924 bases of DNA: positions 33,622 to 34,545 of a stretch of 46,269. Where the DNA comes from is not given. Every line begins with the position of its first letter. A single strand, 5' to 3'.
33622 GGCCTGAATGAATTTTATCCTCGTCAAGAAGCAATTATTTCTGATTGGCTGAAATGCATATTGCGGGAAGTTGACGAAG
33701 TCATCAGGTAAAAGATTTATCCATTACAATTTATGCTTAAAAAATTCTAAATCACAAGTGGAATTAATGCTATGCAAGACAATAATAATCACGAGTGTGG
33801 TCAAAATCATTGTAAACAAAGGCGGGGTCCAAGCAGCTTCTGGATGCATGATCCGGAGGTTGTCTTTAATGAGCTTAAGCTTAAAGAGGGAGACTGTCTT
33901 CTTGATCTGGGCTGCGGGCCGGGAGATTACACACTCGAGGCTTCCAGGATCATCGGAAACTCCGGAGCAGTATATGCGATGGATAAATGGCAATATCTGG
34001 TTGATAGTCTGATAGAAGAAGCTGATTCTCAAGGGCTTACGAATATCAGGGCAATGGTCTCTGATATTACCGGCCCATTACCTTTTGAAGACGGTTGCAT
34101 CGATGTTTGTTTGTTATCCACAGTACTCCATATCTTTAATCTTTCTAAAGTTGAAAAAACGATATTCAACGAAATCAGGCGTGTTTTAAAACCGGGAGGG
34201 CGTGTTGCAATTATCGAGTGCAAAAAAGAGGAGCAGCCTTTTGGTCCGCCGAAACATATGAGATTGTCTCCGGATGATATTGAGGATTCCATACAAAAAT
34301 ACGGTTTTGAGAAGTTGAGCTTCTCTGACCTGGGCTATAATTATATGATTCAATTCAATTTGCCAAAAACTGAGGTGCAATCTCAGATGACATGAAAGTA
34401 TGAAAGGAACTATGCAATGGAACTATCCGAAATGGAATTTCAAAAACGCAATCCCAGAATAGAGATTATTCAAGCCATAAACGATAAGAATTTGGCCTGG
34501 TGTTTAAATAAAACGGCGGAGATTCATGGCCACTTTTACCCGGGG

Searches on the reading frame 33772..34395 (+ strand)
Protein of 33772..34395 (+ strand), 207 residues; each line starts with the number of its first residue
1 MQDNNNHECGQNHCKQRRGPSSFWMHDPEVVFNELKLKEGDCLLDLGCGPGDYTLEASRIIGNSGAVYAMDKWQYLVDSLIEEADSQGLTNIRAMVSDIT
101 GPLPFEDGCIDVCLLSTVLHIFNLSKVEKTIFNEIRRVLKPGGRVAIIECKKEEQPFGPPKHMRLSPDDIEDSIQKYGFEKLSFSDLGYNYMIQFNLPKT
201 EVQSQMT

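Call 68: search_protein_families(library=pfam, proteins=[window:33772-34395:+])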
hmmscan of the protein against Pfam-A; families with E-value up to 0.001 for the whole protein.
window:33772-34395:+ (207 aa): 14 families
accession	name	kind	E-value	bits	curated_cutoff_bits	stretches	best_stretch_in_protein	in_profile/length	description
PF13847.12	Methyltransf_31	-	5.2e-19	68.8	27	1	38-166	2-125/145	Methyltransferase domain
PF08241.18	Methyltransf_11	-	1.2e-16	61.5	21.2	1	44-147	1-95/95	Methyltransferase domain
PF13649.12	Methyltransf_25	-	4.2e-16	59.9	27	1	44-143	2-97/97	Methyltransferase domain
PF01209.24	Ubie_methyltran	-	1e-15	58.2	20.1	1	35-155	43-159/233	ubiE/COQ5 methyltransferase family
PF05148.21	Methyltransf_8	-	3.4e-06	27.5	27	1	91-205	105-203/219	Hypothetical methyltransferase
PF01189.24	Methyltr_RsmB-F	-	1.1e-05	25.6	27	1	35-102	4-71/199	16S rRNA methyltransferase RsmB/F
PF03848.20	TehB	-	2.7e-05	24.2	20.4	1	42-151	33-136/193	Tellurite resistance protein TehB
PF08242.18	Methyltransf_12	-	2.9e-05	25.1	30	1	44-145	1-98/98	Methyltransferase domain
PF00891.24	Methyltransf_2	-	6.3e-05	22.9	22.3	1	27-162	50-179/210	O-methyltransferase domain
PF01135.25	PCMT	-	7.6e-05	23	20.3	1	31-98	65-132/210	Protein-L-isoaspartate(D-aspartate) O-methyltransferase (PCMT)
PF01728.25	FtsJ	-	0.00017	22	24.1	1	35-146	16-136/181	FtsJ-like methyltransferase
PF01269.23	Fibrillarin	-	0.00034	20.3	27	1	33-107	65-137/227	Fibrillarin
PF02353.26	CMAS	-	0.00038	20.3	27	0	30-93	53-117/273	Mycolic acid cyclopropane synthetase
PF05175.20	MTS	-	0.00085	19.4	23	0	33-152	25-143/170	Methyltransferase small domain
